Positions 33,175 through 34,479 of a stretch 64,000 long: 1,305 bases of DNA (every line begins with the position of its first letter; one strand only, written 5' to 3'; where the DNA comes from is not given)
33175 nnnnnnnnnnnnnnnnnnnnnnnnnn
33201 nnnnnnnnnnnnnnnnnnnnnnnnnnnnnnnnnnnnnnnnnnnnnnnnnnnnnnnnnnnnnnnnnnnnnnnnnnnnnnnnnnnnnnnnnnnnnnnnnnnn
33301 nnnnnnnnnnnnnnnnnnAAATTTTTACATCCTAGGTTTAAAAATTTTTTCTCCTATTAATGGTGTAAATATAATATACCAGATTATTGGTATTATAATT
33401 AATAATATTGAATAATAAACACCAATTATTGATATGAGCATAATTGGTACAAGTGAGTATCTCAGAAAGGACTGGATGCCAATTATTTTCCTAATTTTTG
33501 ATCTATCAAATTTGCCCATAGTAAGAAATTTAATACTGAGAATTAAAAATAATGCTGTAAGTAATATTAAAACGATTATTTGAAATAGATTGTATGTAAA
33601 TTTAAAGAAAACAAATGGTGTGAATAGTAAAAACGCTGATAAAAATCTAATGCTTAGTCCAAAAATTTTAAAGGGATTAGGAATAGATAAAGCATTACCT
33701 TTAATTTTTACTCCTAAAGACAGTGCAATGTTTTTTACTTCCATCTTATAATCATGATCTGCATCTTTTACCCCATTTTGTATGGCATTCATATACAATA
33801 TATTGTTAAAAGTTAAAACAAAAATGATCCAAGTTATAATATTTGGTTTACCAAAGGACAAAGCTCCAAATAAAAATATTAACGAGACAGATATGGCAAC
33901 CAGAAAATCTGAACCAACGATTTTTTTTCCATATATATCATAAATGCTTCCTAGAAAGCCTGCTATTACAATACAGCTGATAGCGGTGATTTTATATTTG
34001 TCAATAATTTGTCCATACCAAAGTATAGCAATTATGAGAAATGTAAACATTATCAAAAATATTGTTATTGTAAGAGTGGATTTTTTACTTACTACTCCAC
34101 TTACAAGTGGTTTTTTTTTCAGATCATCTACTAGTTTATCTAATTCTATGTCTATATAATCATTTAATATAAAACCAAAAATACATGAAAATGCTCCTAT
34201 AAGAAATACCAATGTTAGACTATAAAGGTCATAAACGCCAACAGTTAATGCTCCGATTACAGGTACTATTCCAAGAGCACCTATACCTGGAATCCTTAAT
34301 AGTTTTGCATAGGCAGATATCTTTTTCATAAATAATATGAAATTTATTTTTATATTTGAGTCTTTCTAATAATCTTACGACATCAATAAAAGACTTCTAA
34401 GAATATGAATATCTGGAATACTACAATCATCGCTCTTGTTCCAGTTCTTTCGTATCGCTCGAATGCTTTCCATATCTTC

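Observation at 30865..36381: Three tandem UbiA prenyltransferase paralogs with a CrtI/CrtD-like desaturase and small membrane proteins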

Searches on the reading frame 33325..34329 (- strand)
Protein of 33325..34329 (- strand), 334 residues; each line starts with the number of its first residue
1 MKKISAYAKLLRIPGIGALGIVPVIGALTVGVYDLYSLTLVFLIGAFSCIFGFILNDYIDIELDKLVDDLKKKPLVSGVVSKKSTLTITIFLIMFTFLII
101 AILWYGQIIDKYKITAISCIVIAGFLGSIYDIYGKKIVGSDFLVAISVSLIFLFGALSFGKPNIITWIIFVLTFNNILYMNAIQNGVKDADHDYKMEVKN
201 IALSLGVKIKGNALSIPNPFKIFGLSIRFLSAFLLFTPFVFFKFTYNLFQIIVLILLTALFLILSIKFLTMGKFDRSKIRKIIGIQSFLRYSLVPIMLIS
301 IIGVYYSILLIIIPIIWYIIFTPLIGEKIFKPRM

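Call 3: search_protein_families(library=pfam, proteins=[window:33325-34329:-], max_evalue=0.01)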
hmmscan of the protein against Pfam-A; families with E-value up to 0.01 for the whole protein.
window:33325-34329:- (334 aa): 1 family
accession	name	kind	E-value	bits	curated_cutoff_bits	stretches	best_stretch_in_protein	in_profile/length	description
PF01040.23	UbiA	-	2.3e-17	63.6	34.2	1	31-272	15-235/250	UbiA prenyltransferase family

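Call 4: search_protein_families(library=ncbifam, proteins=[window:33325-34329:-], max_evalue=0.01)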
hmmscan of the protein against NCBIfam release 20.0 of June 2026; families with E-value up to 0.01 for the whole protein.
window:33325-34329:- (334 aa): 9 families
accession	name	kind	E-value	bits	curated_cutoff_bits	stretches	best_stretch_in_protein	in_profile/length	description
NF009523.0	PRK12884.1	equivalog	6.6e-15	55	269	1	2-282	2-261/279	prenyltransferase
TIGR01474.1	ubiA_proteo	equivalog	5.5e-08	32.6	275.45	1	27-232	31-227/282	4-hydroxybenzoate octaprenyltransferase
NF009522.0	PRK12883.1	equivalog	5e-07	29.5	353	1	18-236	17-218/279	geranylgeranylglycerol-phosphate geranylgeranyltransferase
NF009511.0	PRK12871.1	equivalog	4.8e-06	26.1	281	1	9-236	10-238/297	prenyltransferase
TIGR01473.1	cyoE_ctaB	equivalog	4.6e-05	23.3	210.3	1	14-102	9-101/281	heme o synthase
NF009514.0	PRK12873.1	equivalog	4.9e-05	22.8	246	1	40-209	50-217/297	4-hydroxybenzoate polyprenyltransferase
NF003349.0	PRK04375.1-2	equivalog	5.1e-05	22.6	246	1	2-103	23-126/318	heme o synthase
TIGR01475.1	ubiA_other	subfamily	5.5e-05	22.8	180.8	1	37-262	37-247/282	UbiA-like polyprenyltransferase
NF006088.0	PRK08238.1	equivalog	0.0011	17.7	351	1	19-103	209-294/482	UbiA family prenyltransferase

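Call 24: search_solved_structures(query=window:33325-34329:-, max_evalue=0.01)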
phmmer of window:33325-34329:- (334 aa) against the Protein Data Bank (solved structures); distinct sequences matched with E-value up to 0.01: 0.

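Call 56: find_homologous_proteins(query=window:33325-34329:-, max_evalue=0.001)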
Query window:33325-34329:- (334 aa): 471 proteins with E <= 0.001 among 8000 candidates; the best 120 are listed.
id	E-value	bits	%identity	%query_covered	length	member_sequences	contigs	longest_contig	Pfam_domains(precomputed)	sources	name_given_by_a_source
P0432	9.1e-201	685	100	100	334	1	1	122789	PF01040.24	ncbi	-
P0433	2.0e-157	542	77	100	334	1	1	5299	PF01040.24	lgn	-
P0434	1.7e-150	519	75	100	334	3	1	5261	PF01040.24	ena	-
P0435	1.1e-148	513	72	100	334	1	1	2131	PF01040.24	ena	-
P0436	3.3e-148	512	73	100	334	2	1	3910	PF01040.24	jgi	-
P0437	6.6e-148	511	71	100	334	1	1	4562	PF01040.24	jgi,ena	-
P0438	7.6e-148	511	71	100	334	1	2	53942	PF01040.24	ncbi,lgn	-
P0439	2.3e-147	509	73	100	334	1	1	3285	PF01040.24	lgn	-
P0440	2.5e-147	509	72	100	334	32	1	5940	PF01040.24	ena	-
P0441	3.3e-147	509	72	100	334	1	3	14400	PF01040.24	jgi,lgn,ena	-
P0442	4.9e-147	508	70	100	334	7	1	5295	PF01040.24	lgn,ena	-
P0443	8.6e-147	507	72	100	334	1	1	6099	PF01040.24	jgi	-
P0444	1.4e-146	507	71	100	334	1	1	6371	PF01040.24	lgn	-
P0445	1.7e-146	506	70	100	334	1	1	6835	PF01040.24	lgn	-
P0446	1.6e-145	503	71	100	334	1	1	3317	PF01040.24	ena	-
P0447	2.0e-144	499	71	100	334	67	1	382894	PF01040.24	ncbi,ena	-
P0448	2.7e-144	499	70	100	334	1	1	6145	PF01040.24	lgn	-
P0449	9.4e-144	497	68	100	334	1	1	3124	PF01040.24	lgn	-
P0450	1.4e-143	497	71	100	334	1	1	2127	PF01040.24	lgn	-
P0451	1.8e-143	496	70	100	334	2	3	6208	PF01040.24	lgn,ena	-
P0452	5.0e-143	495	70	100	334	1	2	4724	PF01040.24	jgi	-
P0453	2.4e-142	493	68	100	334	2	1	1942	PF01040.24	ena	-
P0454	2.5e-142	493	69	100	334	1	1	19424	PF01040.24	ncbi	-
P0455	2.6e-142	492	69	100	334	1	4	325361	PF01040.24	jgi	jgi:4-hydroxybenzoate polyprenyltransferase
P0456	4.7e-142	492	69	100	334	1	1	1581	PF01040.24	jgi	jgi:4-hydroxybenzoate polyprenyltransferase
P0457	8.8e-142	491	69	100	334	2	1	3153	PF01040.24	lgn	-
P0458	2.1e-141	490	70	100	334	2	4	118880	PF01040.24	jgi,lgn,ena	jgi:4-hydroxybenzoate polyprenyltransferase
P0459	2.7e-141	489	67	100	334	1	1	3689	PF01040.24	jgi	jgi:4-hydroxybenzoate polyprenyltransferase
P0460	2.8e-141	489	68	100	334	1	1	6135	PF01040.24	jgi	jgi:4-hydroxybenzoate polyprenyltransferase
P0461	1.2e-140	487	67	100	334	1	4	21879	PF01040.24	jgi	jgi:4-hydroxybenzoate polyprenyltransferase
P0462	1.7e-140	487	69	100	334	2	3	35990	PF01040.24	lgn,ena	-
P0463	2.7e-140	486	68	100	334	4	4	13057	PF01040.24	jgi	jgi:4-hydroxybenzoate polyprenyltransferase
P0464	3.0e-140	486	67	100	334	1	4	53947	PF01040.24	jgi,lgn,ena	-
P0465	4.0e-140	485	67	100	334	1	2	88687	PF01040.24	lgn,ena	-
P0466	4.2e-140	485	69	100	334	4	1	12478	PF01040.24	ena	-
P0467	5.9e-140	485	68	100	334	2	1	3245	PF01040.24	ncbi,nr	ncbi:UbiA family prenyltransferase [Candidatus Woesebacteria bacterium]|nr:UbiA family prenyltransfe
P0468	6.2e-140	485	68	100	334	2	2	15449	PF01040.24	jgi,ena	-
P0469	2.3e-139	483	69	100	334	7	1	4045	PF01040.24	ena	-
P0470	5.1e-139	482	67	100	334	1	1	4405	PF01040.24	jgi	jgi:4-hydroxybenzoate polyprenyltransferase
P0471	7.0e-139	481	68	100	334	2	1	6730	PF01040.24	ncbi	-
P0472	7.9e-139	481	68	100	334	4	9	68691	PF01040.24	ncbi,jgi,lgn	jgi:4-hydroxybenzoate polyprenyltransferase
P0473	1.1e-138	481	68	100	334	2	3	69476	PF01040.24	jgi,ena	jgi:4-hydroxybenzoate polyprenyltransferase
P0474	1.2e-138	480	69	100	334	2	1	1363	PF01040.24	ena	-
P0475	2.3e-138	480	66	100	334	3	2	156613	PF01040.24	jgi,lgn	-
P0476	2.6e-138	479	68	100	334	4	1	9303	PF01040.24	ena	-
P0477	3.3e-138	479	66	100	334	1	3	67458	PF01040.24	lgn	-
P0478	5.3e-138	478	67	100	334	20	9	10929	PF01040.24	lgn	-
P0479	1.2e-137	477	67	100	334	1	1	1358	PF01040.24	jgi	jgi:4-hydroxybenzoate polyprenyltransferase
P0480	1.6e-137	477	65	100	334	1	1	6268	PF01040.24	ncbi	-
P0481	1.8e-137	477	69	100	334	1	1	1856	PF01040.24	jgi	jgi:decaprenyl-phosphate phosphoribosyltransferase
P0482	2.0e-137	476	68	100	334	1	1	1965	PF01040.24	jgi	jgi:4-hydroxybenzoate polyprenyltransferase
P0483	2.1e-137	476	66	100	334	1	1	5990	PF01040.24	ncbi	ncbi:MAG: UbiA family prenyltransferase [Candidatus Thermoplasmatota archaeon]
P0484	3.0e-137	476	67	100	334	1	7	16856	PF01040.24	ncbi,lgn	-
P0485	4.9e-137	475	68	100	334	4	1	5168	PF01040.24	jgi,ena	-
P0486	1.1e-136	474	67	100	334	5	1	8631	PF01040.24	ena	-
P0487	1.3e-136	474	67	100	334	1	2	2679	PF01040.24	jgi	-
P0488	2.9e-136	473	65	100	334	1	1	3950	PF01040.24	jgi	jgi:4-hydroxybenzoate polyprenyltransferase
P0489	3.1e-136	473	65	100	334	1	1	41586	PF01040.24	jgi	jgi:4-hydroxybenzoate polyprenyltransferase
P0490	8.1e-136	471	67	100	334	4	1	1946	PF01040.24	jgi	-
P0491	1.5e-135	470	65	100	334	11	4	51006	PF01040.24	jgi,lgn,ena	jgi:4-hydroxybenzoate polyprenyltransferase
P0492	2.1e-135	470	64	100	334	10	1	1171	PF01040.24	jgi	jgi:4-hydroxybenzoate polyprenyltransferase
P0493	2.8e-135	469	67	100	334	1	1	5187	PF01040.24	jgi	jgi:4-hydroxybenzoate polyprenyltransferase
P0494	4.0e-135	469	65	100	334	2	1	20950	PF01040.24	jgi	jgi:4-hydroxybenzoate polyprenyltransferase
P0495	4.0e-135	469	64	100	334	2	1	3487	PF01040.24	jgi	jgi:4-hydroxybenzoate polyprenyltransferase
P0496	5.6e-135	468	65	100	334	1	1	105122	PF01040.24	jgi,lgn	-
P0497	9.8e-135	468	64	100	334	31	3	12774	PF01040.24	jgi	jgi:4-hydroxybenzoate polyprenyltransferase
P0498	9.9e-135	468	64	100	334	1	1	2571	PF01040.24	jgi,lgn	jgi:4-hydroxybenzoate polyprenyltransferase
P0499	1.1e-134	467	67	100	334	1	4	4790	PF01040.24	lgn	-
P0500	4.4e-134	465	65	100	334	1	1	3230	PF01040.24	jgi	jgi:4-hydroxybenzoate polyprenyltransferase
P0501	7.8e-134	465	66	100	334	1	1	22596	PF01040.24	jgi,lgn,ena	-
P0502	8.2e-134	465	63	100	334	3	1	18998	PF01040.24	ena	-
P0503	8.7e-134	465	65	100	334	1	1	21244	PF01040.24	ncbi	-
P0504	1.1e-133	464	65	100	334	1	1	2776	PF01040.24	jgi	-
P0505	1.3e-133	464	65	100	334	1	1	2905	PF01040.24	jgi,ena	-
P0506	1.6e-133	464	64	100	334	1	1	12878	PF01040.24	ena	-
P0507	1.7e-133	464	66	100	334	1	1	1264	PF01040.24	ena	-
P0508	1.9e-133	463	65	100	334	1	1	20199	PF01040.24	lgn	-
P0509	2.0e-133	463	65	100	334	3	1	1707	PF01040.24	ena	-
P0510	3.0e-133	463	65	100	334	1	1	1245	PF01040.24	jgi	jgi:4-hydroxybenzoate polyprenyltransferase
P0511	4.9e-133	462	64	100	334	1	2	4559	PF01040.24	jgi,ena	-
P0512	4.9e-133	462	64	100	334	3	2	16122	PF01040.24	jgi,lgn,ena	-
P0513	2.0e-132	460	63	100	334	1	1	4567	PF01040.24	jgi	-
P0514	2.0e-132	460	63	100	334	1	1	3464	PF01040.24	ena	-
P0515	2.7e-132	460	63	100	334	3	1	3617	PF01040.24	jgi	-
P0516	3.0e-132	459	63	100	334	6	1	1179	PF01040.24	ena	-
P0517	3.4e-132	459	64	100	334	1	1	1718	PF01040.24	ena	-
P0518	4.3e-132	459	63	100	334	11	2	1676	PF01040.24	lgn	-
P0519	5.0e-132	459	64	100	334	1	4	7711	PF01040.24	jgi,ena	-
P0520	5.2e-132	459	64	100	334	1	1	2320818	PF01040.24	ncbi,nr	ncbi:MAG: UbiA family prenyltransferase [Thermoplasmatales archaeon]|nr:MAG: UbiA family prenyltrans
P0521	5.5e-132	459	62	100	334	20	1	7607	PF01040.24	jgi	-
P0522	5.9e-132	459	64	100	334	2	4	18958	PF01040.24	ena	-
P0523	6.8e-132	458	63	100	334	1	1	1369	PF01040.24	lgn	-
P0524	9.0e-132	458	63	100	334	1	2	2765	PF01040.24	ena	-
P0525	1.3e-131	457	63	100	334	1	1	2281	PF01040.24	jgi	jgi:4-hydroxybenzoate polyprenyltransferase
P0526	1.4e-131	457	63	100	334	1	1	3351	PF01040.24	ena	-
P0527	2.1e-131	457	63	100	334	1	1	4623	PF01040.24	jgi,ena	-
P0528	2.6e-131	456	64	100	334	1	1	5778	PF01040.24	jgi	jgi:4-hydroxybenzoate polyprenyltransferase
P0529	3.3e-131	456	63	100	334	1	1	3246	PF01040.24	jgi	-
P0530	3.6e-131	456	62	100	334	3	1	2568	PF01040.24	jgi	-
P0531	4.7e-131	456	65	100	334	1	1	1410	PF01040.24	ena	-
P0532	5.9e-131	455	63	100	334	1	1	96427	PF01040.24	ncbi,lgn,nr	ncbi:MAG: UbiA family prenyltransferase [Candidatus Thermoplasmatota archaeon]|nr:UbiA family prenyl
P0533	8.3e-131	455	62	100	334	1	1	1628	PF01040.24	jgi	-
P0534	9.5e-131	455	63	100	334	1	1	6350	PF01040.24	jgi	-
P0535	9.8e-131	454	66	100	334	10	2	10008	PF01040.24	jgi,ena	-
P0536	9.8e-131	454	63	100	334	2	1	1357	PF01040.24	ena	-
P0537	1.2e-130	454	63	100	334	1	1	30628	PF01040.24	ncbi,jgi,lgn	-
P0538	1.4e-130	454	62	100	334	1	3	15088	PF01040.24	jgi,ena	-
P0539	1.4e-130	454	62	100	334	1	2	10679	PF01040.24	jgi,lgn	jgi:4-hydroxybenzoate polyprenyltransferase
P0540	1.7e-130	454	62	100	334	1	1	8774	PF01040.24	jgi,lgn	-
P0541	2.0e-130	453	62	100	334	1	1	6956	PF01040.24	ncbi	-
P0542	2.0e-130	453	63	100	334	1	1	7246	PF01040.24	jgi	-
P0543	3.1e-130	453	63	100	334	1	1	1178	PF01040.24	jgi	-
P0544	4.7e-130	452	63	100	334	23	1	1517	PF01040.24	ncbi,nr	ncbi:MAG: UbiA family prenyltransferase [Thermoplasmatales archaeon]|nr:UbiA family prenyltransferas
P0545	5.2e-130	452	63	100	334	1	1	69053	PF01040.24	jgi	-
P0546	7.0e-130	452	62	100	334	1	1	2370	PF01040.24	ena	-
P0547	7.1e-130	452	63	100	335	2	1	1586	PF01040.24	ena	-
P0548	1.3e-129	451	63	100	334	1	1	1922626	PF01040.24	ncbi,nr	ncbi:MAG: UbiA family prenyltransferase [Thermoplasmatales archaeon]|nr:MAG: UbiA family prenyltrans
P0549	2.0e-129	450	62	100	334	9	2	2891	PF01040.24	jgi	-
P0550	2.6e-129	450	63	100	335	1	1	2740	PF01040.24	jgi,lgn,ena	-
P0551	2.9e-129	450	63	100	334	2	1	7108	PF01040.24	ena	-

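Call 59: find_encoding_contigs(protein=P0520, flank=10000, max_places=1)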
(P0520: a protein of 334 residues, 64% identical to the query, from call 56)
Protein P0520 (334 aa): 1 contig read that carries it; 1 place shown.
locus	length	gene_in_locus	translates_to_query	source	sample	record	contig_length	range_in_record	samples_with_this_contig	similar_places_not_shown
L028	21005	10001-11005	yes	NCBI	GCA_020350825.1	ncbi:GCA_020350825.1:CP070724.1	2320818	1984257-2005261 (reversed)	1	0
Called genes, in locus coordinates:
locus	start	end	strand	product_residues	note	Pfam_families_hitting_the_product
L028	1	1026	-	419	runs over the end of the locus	PF00330:Aconitase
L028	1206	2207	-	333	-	PF01073:3Beta_HSD, PF01370:Epimerase, PF02719:Polysacc_synt_2 (weak), PF04321:RmlD_sub_bind, PF16363:GDP_Man_Dehyd, PF07993:NAD_binding_4 (weak)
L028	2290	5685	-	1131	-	PF00873:ACR_tran, PF02355:SecD_SecF_C, PF03176:MMPL, PF02460:Patched, PF12349:Sterol-sensing, PF03176:MMPL, PF02460:Patched, PF12349:Sterol-sensing, +1 more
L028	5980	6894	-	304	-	PF02219:MTHFR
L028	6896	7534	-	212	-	PF12225:DUF5981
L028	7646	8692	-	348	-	-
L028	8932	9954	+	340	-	PF01040:UbiA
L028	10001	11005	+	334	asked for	PF01040:UbiA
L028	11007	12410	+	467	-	PF00890:FAD_binding_2 (faint), PF00996:GDI (faint), PF01266:DAO (weak), PF01946:Thi4 (weak), PF07992:Pyr_redox_2 (faint), PF12831:FAD_oxidored (faint), PF13450:NAD_binding_8, PF01593:Amino_oxidase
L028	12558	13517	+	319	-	PF01040:UbiA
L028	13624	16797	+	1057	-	-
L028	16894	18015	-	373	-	-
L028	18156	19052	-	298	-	PF01040:UbiA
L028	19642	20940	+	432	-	PF04389:Peptidase_M28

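Call 69: predict_structure(alignment_id=A3)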
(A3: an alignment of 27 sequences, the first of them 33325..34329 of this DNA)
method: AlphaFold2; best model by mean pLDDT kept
length: 334 residues; sequences in the alignment: 27
mean_pLDDT: 82.7   pTM: 0.83
mean pLDDT of the five models: 82.7, 79.8, 78.4, 77.4, 77.3
residues with pLDDT >= 90: 143; 70-90: 130; 50-70: 45; < 50: 16
segments of 3 or more residues with pLDDT < 50: 70-77, 327-334
pLDDT, mean of each block of 10 residues (from residue 1): 63 71 93 93 88 71 56 50 78 92 93 95 84 68 90 95 94 94 87 74 84 90 95 92 82 95 95 87 87 91 89 81 54 31
secondary structure, 60 per line:
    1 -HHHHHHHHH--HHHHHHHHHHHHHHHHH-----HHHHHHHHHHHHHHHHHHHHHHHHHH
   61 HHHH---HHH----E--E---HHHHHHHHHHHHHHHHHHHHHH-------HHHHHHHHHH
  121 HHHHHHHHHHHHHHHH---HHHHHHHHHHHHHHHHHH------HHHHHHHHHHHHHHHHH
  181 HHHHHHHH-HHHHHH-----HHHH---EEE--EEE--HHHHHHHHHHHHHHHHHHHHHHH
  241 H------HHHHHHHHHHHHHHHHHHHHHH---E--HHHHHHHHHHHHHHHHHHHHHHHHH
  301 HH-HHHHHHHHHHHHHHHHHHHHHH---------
elements in order: H2-10 H13-29 H35-64 H82-103 H111-136 H140-157 H164-188 H190-195 H201-204 E208-210 E213-215 H218-241 H248-269 H276-302 H304-325

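Call 71: fold_search(model_id=the predicted structure, library=pdb)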
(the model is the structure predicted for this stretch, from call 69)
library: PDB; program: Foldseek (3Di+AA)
matches with E <= 10: 353; with E <= 0.001: 11
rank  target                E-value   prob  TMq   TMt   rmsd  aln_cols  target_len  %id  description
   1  6m31_A                2.7e-07  1.00  0.65  0.76   4.4       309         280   20  Structural and Functional Insights into an Archaeal Lipid Synthase (released 2021-02-03)
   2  7bpu_A                3.2e-07  1.00  0.64  0.75   4.4       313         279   20  Structural and mechanistic insights into the biosynthesis of Digeranylgeranylglyceryl phosphate synthase in membranes (released 2021-04-14)
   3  4tq4_D                1.0e-05  1.00  0.58  0.65   6.0       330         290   18  Structure of a UbiA homolog from Archaeoglobus fulgidus bound to DMAPP and Mg2+ (released 2014-07-16)
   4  4tq3_A                1.2e-05  1.00  0.59  0.68   5.7       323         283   18  Structure of a UbiA homolog from Archaeoglobus fulgidus bound to GPP and Mg2+ (released 2014-07-16)
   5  4tq4_C                1.3e-05  1.00  0.54  0.62   7.0       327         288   18  Structure of a UbiA homolog from Archaeoglobus fulgidus bound to DMAPP and Mg2+ (released 2014-07-16)
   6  4tq4_A                1.6e-05  1.00  0.58  0.66   5.7       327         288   18  Structure of a UbiA homolog from Archaeoglobus fulgidus bound to DMAPP and Mg2+ (released 2014-07-16)
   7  4tq3_B                1.7e-05  1.00  0.55  0.63   7.0       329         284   18  Structure of a UbiA homolog from Archaeoglobus fulgidus bound to GPP and Mg2+ (released 2014-07-16)
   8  4tq4_B                3.1e-05  1.00  0.57  0.65   5.8       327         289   18  Structure of a UbiA homolog from Archaeoglobus fulgidus bound to DMAPP and Mg2+ (released 2014-07-16)
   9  4od4_A                6.2e-05  1.00  0.60  0.70   5.2       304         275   15  Apo structure of a UbiA homolog from Aeropyrum pernix K1 (released 2014-03-19)
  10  4od5_A                8.8e-05  1.00  0.58  0.68   5.7       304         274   15  Substrate-bound structure of a UbiA homolog from Aeropyrum pernix K1 (released 2014-03-19)
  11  4tq6_A                2.2e-04  1.00  0.51  0.62   7.0       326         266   16  Structure of a UbiA homolog from Archaeoglobus fulgidus bound to Cd2+ (released 2014-07-16)
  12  8j8j_A                3.5e-03  1.00  0.51  0.58  10.8       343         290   12  Membrane bound PRTase, C3 symmetry, donor bound (released 2024-02-07)
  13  8djk_B                4.0e-03  1.00  0.57  0.65   5.3       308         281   16  HMGCR-UBIAD1 Complex State 2 (released 2022-08-03)
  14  8j8k_A                9.9e-03  1.00  0.58  0.66   5.7       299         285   12  Membrane bound PRTase, C3 symmetry, acceptor bound (released 2024-02-07)
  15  3lsn                  3.7e-02  1.00  0.42  0.49   6.7       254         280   11  Crystal structure of putative geranyltranstransferase from PSEUDOMONAS fluorescens PF-5 complexed with magnesium (released 2010-03-02)
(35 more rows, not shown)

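Call 75: search_protein_families(library=ncbifam, proteins=[L028:8932-9954:+], max_evalue=0.001)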
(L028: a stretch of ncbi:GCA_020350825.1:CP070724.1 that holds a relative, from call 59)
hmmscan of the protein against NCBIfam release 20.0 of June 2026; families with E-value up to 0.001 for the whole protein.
L028:8932-9954:+ (340 aa): 18 families
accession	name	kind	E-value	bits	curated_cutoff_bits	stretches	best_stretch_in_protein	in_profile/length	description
NF009523.0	PRK12884.1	equivalog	2.9e-23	82.4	269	1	3-288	4-260/279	prenyltransferase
NF009521.0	PRK12882.1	equivalog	2.6e-18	66.2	296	1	2-211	4-202/280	geranylgeranylglycerol-phosphate geranylgeranyltransferase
NF009522.0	PRK12883.1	equivalog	1.4e-16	60.8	353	1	1-244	1-237/279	geranylgeranylglycerol-phosphate geranylgeranyltransferase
TIGR01474.1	ubiA_proteo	equivalog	1.2e-13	51.2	275.45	1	23-211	28-205/282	4-hydroxybenzoate octaprenyltransferase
TIGR01475.1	ubiA_other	subfamily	5.1e-12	45.8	180.8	1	2-305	4-278/282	UbiA-like polyprenyltransferase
NF009514.0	PRK12873.1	equivalog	9e-11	41.7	246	1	38-247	49-254/297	4-hydroxybenzoate polyprenyltransferase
NF035940.1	prenyl_rel_EboC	equivalog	3.9e-10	39.6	250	1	6-136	2-133/292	UbiA-like protein EboC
NF003349.0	PRK04375.1-2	equivalog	4.3e-10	39.3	246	1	17-131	41-152/318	heme o synthase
TIGR01473.1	cyoE_ctaB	equivalog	5.4e-10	39.5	210.3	1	17-134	17-131/281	heme o synthase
NF009609.0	PRK13106.1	equivalog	9.4e-10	38.4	349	1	25-231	37-237/301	prenyltransferase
NF006088.0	PRK08238.1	equivalog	1.6e-07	30.4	351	1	17-144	209-331/482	UbiA family prenyltransferase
NF041584.1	MqnP_SCO4491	exception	1e-06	28.7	420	1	35-210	40-203/285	menaquinone biosynthesis prenyltransferase MqnP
NF009526.0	PRK12888.1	equivalog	1.1e-06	28.3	364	1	35-211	52-216/301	4-hydroxybenzoate octaprenyltransferase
NF003348.0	PRK04375.1-1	equivalog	2.4e-06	27.2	285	1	1-131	1-130/292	heme o synthase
NF008977.0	PRK12324.1-2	equivalog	2.2e-05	24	234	1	38-151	40-149/297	decaprenyl-phosphate phosphoribosyltransferase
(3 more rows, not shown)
